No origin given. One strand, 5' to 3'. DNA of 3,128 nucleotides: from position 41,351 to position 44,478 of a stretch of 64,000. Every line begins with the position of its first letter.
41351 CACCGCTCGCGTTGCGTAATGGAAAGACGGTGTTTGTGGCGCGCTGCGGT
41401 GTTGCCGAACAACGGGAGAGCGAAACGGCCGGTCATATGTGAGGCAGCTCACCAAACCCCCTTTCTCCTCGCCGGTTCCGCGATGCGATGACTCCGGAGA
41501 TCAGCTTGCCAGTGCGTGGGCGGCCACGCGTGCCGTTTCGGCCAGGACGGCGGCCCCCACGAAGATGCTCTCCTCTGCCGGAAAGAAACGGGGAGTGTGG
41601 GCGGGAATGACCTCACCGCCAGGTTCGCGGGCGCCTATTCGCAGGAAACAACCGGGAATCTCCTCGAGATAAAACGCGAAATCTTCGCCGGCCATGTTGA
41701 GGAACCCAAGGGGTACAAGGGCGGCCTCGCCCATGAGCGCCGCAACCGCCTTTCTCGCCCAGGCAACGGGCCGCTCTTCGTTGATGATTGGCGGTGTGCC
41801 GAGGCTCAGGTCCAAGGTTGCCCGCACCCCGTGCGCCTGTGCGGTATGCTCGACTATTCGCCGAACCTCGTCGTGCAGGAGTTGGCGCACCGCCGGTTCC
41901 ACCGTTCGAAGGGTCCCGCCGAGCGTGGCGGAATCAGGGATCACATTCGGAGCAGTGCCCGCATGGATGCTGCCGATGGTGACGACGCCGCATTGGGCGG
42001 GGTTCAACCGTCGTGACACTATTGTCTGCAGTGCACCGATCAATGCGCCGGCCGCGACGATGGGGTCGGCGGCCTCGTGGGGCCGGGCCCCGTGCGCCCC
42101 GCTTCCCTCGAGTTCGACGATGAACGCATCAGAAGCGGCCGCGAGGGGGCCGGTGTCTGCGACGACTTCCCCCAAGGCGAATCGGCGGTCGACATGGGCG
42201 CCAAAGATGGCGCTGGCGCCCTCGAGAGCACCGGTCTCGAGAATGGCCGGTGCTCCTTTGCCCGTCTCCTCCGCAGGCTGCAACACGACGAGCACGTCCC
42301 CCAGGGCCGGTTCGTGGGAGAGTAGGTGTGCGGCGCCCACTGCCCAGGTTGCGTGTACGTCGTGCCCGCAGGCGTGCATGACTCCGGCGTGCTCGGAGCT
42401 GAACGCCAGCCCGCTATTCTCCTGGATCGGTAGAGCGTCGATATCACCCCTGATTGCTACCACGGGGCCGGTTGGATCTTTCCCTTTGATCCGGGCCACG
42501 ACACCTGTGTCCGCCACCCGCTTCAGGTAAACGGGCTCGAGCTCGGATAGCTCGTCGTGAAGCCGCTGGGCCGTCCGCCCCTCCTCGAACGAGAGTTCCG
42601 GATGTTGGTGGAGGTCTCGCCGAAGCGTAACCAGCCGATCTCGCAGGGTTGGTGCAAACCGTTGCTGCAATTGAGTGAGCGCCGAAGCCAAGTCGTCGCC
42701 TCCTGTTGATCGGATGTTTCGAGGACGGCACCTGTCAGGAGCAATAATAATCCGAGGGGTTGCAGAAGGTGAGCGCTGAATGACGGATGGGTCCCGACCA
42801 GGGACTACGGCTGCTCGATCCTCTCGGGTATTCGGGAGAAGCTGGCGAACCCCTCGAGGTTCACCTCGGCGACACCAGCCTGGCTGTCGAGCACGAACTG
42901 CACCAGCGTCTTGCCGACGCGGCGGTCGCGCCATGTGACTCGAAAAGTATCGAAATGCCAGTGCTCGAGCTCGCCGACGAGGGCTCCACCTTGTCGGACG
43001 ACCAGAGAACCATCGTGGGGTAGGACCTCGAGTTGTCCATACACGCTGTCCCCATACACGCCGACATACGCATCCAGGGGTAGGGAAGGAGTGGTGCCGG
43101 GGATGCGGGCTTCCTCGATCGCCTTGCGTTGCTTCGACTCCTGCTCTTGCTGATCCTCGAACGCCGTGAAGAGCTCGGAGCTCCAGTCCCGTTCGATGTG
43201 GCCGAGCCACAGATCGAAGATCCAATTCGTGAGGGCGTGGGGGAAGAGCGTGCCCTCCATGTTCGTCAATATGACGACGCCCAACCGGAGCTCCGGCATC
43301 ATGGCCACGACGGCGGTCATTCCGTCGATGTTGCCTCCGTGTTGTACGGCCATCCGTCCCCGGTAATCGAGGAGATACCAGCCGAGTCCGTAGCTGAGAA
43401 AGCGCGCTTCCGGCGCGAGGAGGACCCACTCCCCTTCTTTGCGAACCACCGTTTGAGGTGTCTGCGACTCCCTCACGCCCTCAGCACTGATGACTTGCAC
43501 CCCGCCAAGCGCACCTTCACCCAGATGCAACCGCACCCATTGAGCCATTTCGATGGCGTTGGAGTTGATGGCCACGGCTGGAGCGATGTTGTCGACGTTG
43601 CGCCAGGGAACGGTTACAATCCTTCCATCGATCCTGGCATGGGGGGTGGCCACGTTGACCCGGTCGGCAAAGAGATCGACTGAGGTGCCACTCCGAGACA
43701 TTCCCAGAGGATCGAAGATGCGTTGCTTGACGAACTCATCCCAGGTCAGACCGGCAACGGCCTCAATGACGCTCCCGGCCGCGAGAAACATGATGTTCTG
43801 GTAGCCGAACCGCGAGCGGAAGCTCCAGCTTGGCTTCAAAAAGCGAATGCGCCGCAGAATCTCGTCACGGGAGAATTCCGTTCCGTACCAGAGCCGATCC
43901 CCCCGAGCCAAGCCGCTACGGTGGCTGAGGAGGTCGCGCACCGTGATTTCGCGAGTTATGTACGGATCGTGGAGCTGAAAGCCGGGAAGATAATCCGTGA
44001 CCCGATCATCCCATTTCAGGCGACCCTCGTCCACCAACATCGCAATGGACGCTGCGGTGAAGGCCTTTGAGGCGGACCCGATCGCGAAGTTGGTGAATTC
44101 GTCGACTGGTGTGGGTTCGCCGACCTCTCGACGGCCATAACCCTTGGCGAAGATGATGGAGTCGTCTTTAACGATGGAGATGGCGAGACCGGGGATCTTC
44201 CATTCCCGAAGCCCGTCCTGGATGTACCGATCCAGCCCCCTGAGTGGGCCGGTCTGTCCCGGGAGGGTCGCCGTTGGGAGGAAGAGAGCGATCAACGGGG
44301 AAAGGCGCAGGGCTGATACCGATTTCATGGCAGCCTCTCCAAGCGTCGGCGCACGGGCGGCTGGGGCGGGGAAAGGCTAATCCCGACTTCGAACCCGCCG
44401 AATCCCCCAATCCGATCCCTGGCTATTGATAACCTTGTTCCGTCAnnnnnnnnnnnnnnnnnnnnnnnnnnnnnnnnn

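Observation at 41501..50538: Gene set matching the N-succinyl-amino-acid racemase route for irreversible D- to L-amino-acid conversion, embedded in a peptide-salvage cluster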

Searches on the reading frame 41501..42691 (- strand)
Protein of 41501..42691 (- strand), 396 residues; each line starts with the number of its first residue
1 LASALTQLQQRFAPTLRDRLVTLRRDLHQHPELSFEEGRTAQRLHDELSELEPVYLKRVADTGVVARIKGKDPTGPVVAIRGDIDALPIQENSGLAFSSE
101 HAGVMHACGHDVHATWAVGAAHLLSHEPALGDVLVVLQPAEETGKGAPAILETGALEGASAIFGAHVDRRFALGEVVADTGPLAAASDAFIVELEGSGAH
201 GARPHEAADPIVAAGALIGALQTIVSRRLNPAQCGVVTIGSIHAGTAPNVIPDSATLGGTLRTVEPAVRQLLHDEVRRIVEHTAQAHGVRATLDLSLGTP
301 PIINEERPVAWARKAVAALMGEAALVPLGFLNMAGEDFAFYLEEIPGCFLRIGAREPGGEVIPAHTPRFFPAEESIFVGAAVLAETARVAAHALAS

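Call 4: search_protein_families(library=pfam, proteins=[window:41501-42691:-])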
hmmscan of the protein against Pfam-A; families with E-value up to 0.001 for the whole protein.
window:41501-42691:- (396 aa): 2 families
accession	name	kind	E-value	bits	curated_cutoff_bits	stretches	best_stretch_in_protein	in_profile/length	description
PF01546.33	Peptidase_M20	-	9.3e-32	111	24.6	1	79-387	1-204/206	Peptidase family M20/M25/M40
PF07687.19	M20_dimer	-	5.4e-10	39.6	21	1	191-284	10-103/107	Peptidase dimerisation domain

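Call 5: search_protein_families(library=ncbifam, proteins=[window:41501-42691:-])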
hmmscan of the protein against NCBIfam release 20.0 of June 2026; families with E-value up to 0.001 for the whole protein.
window:41501-42691:- (396 aa): 19 families
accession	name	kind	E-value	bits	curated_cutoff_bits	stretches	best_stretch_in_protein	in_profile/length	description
TIGR01891.1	amidohydrolases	subfamily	2.6e-100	336.1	153.75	1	20-379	1-366/366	amidohydrolase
NF040868.1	carboxypep_CpsA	equivalog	2.2e-91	306.5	500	1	15-387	10-386/391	carboxypeptidase CpsA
NF038260.1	ectoine_DoeB_2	equivalog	3.1e-90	302.8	550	1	21-369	9-358/378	N(2)-acetyl-L-2,4-diaminobutanoate deacetylase DoeB2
TIGR01879.1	hydantase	subfamily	4.7e-11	42.2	204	1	190-386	210-397/401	hydantoinase/carbamoylase family amidase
NF005602.0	PRK07338.1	equivalog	4.9e-10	38.5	357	1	177-302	192-317/409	hydrolase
TIGR01900.1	dapE-gram_pos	equivalog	7e-10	38.3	304.2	1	18-280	3-261/351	succinyl-diaminopimelate desuccinylase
TIGR01892.1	AcOrn-deacetyl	equivalog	6.6e-07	28.7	297.7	1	78-301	62-291/365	acetylornithine deacetylase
NF058540.1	Ncarbamyl_ErtE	equivalog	9.5e-07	27.7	520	1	191-387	221-411/418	N-carbamyl-l-glutamate amidohydrolase ErtE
NF006769.0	PRK09290.1-3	subfamily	2.1e-06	26.7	452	1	191-318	221-348/417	allantoate amidohydrolase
NF009557.0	PRK13009.1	equivalog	5.8e-06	25.7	284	1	191-322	185-315/377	succinyl-diaminopimelate desuccinylase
NF006771.0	PRK09290.1-5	subfamily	2.1e-05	23.2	399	1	192-316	220-344/413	allantoate amidohydrolase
NF009529.0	PRK12893.1-2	equivalog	2.2e-05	23.4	508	1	192-388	215-405/411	Zn-dependent hydrolase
NF006365.0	PRK08588.1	subfamily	2.3e-05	23.9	289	1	190-306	181-301/383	succinyl-diaminopimelate desuccinylase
TIGR01910.1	DapE-ArgE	subfamily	2.6e-05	23.6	217.6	1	189-323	180-322/373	ArgE/DapE family deacylase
NF009555.0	PRK13004.1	equivalog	3.7e-05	22.8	321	0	192-281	188-280/399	YgeY family selenium metabolism-linked hydrolase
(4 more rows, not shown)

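Call 19: search_solved_structures(query=window:41501-42691:-, max_evalue=1e-20)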
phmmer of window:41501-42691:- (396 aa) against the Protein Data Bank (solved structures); distinct sequences matched with E-value up to 1e-20: 5.
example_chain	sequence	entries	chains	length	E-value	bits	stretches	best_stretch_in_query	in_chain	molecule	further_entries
1ysj_A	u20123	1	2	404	4.3e-78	266.2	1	16-390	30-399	protein yxeP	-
1xmb_A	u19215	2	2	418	1e-68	235.4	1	11-386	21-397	IAA-amino acid hydrolase homolog 2 | IAA-amino acid hydrolase ILR1-like 2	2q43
4ewt_A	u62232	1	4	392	8.5e-67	229.1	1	17-383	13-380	Peptidase, M20/M25/M40 family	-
6slf_A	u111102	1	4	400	8.5e-53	183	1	23-371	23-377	N-alpha-acyl-glutamine aminoacylase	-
3io1_A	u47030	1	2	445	5.5e-23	84.9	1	62-321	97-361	Aminobenzoyl-glutamate utilization protein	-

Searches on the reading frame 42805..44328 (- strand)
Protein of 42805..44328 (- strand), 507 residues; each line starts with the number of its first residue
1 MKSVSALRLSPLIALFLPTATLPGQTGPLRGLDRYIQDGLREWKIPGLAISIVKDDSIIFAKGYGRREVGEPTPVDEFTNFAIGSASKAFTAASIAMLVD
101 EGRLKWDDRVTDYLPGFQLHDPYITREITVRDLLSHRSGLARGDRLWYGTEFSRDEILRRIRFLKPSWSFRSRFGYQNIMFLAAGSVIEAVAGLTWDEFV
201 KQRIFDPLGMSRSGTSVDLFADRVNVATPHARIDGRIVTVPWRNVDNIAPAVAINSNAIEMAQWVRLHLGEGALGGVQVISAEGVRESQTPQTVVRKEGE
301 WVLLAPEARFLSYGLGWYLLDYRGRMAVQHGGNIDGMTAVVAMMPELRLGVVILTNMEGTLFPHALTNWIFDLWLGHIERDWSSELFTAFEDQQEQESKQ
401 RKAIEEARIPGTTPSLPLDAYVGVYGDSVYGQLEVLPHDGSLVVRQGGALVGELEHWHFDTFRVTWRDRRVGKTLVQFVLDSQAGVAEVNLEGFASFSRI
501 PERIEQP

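Call 4: search_protein_families(library=pfam, proteins=[window:42805-44328:-])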
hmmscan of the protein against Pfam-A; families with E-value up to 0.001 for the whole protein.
window:42805-44328:- (507 aa): 2 families
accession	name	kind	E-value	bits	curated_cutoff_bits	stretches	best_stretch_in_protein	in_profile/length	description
PF00144.29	Beta-lactamase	-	3e-64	217.7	27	1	32-365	1-318/329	Beta-lactamase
PF11954.13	DUF3471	-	8.9e-17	61.8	29.3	1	408-492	2-89/103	Domain of unknown function (DUF3471)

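Call 5: search_protein_families(library=ncbifam, proteins=[window:42805-44328:-])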
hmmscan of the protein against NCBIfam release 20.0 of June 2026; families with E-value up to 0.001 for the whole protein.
window:42805-44328:- (507 aa): 48 families (the best 25 are shown)
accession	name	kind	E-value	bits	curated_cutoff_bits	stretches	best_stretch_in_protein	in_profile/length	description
NF033085.1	bla_class_C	equivalog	1e-19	70.6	415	1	33-273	9-239/356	class C beta-lactamase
NF050810.1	blaCHC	exception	7.7e-17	61.2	780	1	12-224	11-214/387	CHC family extended-spectrum class C beta-lactamase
NF012173.1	CMY2-MIR-ACT-EC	exception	1.4e-16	60.3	680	1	34-269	34-258/380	CMY2/MIR/ACT/EC family class C beta-lactamase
NF009622.0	PRK13128.1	equivalog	2.4e-15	56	443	1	31-214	8-191/518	D-aminopeptidase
NF007943.0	PRK10662.1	equivalog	7.1e-15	54.5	266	1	33-362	38-362/380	D-alanyl-D-alanine-carboxypeptidase/endopeptidase AmpH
NF000185.2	BlaEC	exception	1.1e-14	54.2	850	1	34-269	30-254/377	BlaEC family class C beta-lactamase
NF000191.1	CMY2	exception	1.1e-14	54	800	1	34-269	34-258/381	CMY-2 family class C beta-lactamase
NF002968.0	PRK03642.1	equivalog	2.5e-14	53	385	1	29-211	40-238/432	penicillin binding protein PBP4B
NF052559.1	MthAcHydAcmB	equivalog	2.7e-14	52.7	550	2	41-116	20-95/391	methyl acetate hydrolase AcmB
NF041665.1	blaPSZ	exception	4.8e-14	52.2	850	1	33-267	32-255/379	PSZ family class C beta-lactamase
NF012172.1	FOX-MOX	exception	5.7e-14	51.8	700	1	1-211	1-206/382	FOX/MOX family class C beta-lactamase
NF038238.1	blaBUT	exception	9.6e-14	51.3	850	1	44-268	46-259/383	BUT family class C beta-lactamase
NF038269.1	lipase_LipE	equivalog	1e-13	51.2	750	1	71-298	78-324/407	lipase LipE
NF041662.1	ampC_Kaer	exception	2e-13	49.9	825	1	34-269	34-258/381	AmpC-Kaer family extended-spectrum class C beta-lactamase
NF000239.3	MOX_CMY1_fam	exception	2.4e-13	50.1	770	1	12-212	15-210/383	CMY-1/MOX family class C beta-lactamase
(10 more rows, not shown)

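Call 75: search_solved_structures(query=window:42805-44328:-, max_evalue=1e-15)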
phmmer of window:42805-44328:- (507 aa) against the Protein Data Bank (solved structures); distinct sequences matched with E-value up to 1e-15: 10.
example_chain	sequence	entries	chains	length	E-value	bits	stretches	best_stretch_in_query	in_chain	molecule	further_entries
2qmi_A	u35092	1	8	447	9.1e-33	117.2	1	32-371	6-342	Pbp related beta-lactamase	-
7spn_A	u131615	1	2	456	3.1e-29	105.5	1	29-377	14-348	IS11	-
3o3v_A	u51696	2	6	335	6.4e-26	94.6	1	34-362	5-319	beta-lactamase | ClbP peptidase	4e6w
4e6x_A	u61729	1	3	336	6.4e-26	94.6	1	34-362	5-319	ClbP peptidase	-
7mdc_A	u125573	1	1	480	1.4e-25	93.5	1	33-362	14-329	Beta-lactamase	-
7ul6_A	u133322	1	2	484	1.5e-25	93.4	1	33-362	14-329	Beta-lactamase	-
7mde_A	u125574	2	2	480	3.7e-25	92.1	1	33-362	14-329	Beta-lactamase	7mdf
9sn1_A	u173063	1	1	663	9.5e-21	77.6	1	51-355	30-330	Beta-lactamase family protein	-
4gdn_A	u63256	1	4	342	3.1e-20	75.8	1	31-364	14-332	Protein flp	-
4y7p_A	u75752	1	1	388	6.7e-17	64.9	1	60-213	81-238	Alkaline D-peptidase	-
